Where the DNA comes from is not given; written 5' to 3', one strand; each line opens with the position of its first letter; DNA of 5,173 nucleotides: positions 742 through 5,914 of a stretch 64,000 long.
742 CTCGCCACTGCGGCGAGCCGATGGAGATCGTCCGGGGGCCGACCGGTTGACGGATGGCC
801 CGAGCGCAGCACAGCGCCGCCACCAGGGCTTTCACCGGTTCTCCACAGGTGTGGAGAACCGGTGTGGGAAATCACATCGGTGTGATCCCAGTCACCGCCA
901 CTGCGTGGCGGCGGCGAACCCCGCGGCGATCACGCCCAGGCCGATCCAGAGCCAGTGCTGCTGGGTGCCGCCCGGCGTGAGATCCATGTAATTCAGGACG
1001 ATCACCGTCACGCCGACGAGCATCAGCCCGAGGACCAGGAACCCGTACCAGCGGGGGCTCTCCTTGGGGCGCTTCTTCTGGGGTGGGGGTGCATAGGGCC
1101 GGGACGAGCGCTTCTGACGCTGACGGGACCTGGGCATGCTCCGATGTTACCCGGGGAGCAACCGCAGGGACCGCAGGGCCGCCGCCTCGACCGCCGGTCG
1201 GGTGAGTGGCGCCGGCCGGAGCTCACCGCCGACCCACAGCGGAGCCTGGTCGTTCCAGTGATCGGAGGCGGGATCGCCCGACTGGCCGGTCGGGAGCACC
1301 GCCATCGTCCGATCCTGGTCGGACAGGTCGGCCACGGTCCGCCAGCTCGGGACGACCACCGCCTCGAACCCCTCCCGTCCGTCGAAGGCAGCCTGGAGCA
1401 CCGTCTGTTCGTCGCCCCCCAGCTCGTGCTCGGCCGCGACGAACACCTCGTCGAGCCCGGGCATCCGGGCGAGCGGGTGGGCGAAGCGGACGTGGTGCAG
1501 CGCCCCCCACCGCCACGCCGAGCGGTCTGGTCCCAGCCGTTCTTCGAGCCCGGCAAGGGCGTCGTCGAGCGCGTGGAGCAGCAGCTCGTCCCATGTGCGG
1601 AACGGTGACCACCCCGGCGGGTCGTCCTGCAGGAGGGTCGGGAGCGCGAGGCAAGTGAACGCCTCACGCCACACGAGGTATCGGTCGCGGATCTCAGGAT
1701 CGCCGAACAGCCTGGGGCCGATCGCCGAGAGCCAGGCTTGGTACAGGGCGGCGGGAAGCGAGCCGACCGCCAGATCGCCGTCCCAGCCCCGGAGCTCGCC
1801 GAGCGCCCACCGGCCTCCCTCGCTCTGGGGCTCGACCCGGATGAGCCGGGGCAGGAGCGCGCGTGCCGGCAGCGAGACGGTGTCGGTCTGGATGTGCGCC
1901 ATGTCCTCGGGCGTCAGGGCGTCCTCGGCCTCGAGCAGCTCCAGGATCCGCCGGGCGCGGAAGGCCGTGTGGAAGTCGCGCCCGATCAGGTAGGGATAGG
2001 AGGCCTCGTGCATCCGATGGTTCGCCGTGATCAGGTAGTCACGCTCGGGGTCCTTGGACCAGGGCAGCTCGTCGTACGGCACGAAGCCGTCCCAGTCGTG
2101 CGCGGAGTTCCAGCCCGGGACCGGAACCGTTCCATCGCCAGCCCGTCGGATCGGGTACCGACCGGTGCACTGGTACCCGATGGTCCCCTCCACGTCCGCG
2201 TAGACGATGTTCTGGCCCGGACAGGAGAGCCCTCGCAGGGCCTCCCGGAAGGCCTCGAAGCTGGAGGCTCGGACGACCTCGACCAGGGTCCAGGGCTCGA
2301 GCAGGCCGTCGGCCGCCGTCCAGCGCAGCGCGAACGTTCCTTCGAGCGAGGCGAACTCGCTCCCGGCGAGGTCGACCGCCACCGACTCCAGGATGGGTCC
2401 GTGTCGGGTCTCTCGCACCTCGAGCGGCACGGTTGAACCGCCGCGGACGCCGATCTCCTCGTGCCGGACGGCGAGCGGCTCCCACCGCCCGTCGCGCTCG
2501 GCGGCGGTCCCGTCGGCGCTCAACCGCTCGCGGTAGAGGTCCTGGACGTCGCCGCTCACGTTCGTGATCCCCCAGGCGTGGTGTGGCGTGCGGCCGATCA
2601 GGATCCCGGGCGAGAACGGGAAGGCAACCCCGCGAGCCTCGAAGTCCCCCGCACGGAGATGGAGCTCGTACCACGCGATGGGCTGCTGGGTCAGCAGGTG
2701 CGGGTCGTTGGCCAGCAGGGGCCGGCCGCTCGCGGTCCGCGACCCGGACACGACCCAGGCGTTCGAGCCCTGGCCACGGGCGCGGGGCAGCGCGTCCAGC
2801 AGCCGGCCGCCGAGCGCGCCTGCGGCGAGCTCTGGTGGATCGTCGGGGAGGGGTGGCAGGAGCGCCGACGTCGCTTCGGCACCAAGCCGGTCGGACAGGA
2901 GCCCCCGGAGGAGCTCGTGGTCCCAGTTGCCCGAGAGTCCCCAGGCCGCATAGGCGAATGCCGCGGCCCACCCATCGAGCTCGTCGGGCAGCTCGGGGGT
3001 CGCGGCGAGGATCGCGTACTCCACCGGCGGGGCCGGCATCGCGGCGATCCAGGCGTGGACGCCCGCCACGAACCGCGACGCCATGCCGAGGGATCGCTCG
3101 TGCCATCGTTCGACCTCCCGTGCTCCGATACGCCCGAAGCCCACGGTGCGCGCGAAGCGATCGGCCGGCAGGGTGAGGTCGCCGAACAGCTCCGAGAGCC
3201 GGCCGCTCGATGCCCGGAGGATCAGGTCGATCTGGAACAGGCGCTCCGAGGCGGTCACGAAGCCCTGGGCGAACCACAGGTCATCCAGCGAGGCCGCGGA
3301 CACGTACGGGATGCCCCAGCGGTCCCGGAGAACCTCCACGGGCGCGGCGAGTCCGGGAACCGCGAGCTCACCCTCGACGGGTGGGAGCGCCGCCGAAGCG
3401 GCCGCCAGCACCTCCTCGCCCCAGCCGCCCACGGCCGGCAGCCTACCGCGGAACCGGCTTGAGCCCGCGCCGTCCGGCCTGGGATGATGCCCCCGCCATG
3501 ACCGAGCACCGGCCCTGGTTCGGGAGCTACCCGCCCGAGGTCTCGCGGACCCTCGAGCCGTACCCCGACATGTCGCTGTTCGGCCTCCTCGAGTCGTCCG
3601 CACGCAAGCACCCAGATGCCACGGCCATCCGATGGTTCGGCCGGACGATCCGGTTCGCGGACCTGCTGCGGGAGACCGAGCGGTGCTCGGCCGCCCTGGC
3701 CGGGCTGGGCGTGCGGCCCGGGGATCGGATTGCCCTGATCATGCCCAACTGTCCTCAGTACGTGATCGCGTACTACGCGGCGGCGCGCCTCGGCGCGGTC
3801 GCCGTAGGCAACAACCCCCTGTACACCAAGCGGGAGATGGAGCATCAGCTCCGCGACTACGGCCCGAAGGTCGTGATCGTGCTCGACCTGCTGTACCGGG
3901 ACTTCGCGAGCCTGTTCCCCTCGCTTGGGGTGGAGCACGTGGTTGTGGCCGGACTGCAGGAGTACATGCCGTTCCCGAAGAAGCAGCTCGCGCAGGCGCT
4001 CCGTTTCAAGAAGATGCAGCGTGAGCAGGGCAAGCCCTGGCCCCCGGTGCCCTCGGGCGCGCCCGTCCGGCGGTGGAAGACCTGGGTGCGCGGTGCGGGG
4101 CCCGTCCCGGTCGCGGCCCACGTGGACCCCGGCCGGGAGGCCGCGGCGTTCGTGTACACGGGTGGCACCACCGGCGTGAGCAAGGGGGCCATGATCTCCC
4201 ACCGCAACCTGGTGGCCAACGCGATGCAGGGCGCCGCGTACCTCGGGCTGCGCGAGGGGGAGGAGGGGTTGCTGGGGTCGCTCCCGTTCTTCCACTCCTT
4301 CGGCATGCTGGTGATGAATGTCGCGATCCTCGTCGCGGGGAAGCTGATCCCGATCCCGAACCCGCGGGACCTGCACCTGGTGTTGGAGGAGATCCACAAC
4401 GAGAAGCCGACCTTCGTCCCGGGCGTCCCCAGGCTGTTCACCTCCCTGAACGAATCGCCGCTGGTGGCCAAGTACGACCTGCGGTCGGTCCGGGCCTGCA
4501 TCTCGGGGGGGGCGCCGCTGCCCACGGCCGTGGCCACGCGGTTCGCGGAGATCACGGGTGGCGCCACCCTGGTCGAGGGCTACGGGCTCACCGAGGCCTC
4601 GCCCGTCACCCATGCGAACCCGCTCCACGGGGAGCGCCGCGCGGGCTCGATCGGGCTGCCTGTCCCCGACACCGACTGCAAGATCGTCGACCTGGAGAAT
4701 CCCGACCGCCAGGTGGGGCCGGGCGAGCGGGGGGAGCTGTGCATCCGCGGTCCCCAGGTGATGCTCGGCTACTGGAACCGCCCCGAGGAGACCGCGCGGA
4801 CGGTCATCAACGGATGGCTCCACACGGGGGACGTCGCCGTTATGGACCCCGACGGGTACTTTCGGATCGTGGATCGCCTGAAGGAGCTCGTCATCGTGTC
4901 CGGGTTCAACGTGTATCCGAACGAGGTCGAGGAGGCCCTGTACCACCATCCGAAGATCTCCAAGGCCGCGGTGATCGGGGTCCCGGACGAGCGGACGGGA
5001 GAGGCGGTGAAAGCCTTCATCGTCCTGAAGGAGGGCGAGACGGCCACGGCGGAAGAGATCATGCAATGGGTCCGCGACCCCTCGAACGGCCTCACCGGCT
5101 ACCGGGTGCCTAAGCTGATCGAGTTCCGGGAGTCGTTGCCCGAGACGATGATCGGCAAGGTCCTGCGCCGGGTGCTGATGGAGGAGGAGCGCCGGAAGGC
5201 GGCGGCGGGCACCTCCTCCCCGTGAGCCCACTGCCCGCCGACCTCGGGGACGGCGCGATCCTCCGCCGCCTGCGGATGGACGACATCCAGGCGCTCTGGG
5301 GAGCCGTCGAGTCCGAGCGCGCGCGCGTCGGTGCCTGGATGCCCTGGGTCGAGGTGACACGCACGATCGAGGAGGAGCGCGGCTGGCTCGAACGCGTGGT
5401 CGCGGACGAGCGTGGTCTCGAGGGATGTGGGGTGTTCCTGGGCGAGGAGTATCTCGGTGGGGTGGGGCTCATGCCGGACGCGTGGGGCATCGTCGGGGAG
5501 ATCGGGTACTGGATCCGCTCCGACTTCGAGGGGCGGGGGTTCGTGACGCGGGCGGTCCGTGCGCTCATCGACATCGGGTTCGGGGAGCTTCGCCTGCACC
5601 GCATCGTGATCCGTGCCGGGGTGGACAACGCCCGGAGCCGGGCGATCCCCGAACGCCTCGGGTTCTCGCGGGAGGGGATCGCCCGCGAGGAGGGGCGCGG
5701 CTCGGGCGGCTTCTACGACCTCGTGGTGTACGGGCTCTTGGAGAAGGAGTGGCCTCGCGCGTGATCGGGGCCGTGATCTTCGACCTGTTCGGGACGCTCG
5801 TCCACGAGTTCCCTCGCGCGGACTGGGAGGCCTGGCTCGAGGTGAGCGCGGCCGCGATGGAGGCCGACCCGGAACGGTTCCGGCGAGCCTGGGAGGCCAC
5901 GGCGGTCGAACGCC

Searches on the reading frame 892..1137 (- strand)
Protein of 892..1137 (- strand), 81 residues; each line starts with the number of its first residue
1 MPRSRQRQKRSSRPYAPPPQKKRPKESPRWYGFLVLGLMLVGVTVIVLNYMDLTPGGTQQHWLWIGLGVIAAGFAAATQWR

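Call 32: search_protein_families(library=pfam, proteins=[window:892-1137:-], max_evalue=0.001)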
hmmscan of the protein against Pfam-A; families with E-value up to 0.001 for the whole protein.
window:892-1137:- (81 aa): 1 family
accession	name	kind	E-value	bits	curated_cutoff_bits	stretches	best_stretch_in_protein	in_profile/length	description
PF06781.17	CrgA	-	5.2e-16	59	24.8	1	1-81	1-89/89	Cell division protein CrgA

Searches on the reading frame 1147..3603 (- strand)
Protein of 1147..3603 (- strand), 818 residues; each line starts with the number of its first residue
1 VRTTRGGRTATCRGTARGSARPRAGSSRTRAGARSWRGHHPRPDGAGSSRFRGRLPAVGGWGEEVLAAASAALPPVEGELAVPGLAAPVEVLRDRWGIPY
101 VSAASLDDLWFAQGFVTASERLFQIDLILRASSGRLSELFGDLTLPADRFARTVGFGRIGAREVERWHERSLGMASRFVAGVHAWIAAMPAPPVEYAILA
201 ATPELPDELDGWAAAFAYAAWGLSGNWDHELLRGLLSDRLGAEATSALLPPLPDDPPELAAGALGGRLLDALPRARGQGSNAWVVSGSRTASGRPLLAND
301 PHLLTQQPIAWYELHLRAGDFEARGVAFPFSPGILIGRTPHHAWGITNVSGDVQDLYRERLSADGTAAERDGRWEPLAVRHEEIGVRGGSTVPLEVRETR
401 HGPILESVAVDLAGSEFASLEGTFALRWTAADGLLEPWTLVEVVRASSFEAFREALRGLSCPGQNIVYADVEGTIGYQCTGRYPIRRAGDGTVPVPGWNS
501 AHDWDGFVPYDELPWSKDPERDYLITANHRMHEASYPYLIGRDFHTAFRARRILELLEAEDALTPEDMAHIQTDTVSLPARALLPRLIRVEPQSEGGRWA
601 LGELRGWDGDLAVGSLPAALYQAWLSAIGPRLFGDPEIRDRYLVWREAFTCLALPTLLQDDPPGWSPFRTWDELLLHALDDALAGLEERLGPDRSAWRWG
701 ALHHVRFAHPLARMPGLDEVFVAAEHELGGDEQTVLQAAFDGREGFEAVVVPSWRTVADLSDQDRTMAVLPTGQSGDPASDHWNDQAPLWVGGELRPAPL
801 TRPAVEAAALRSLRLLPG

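Call 32: search_protein_families(library=pfam, proteins=[window:1147-3603:-], max_evalue=0.001)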
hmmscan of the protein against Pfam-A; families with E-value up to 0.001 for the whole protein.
window:1147-3603:- (818 aa): 1 family
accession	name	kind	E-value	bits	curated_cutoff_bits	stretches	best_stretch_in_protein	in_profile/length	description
PF01804.23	Penicil_amidase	-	2.3e-199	665.2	21.3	1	88-807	1-675/675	Penicillin amidase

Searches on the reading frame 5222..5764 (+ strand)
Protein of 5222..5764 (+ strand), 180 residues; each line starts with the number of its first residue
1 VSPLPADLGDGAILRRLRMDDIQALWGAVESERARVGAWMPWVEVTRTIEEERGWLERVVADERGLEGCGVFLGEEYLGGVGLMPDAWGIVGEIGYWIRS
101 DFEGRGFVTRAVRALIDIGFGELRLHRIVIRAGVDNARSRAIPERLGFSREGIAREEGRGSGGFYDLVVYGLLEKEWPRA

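Call 32: search_protein_families(library=pfam, proteins=[window:5222-5764:+], max_evalue=0.001)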
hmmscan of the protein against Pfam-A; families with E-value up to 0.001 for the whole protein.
window:5222-5764:+ (180 aa): 3 families
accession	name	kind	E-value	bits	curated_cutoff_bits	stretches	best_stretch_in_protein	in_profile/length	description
PF13302.13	Acetyltransf_3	-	1.1e-24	88.1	25.4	1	13-148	3-137/138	Acetyltransferase (GNAT) domain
PF00583.31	Acetyltransf_1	-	1e-09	39.1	20.7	1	55-148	24-116/116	Acetyltransferase (GNAT) family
PF13523.12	Acetyltransf_8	-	2.7e-05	24.3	27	1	101-152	90-141/145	Acetyltransferase (GNAT) domain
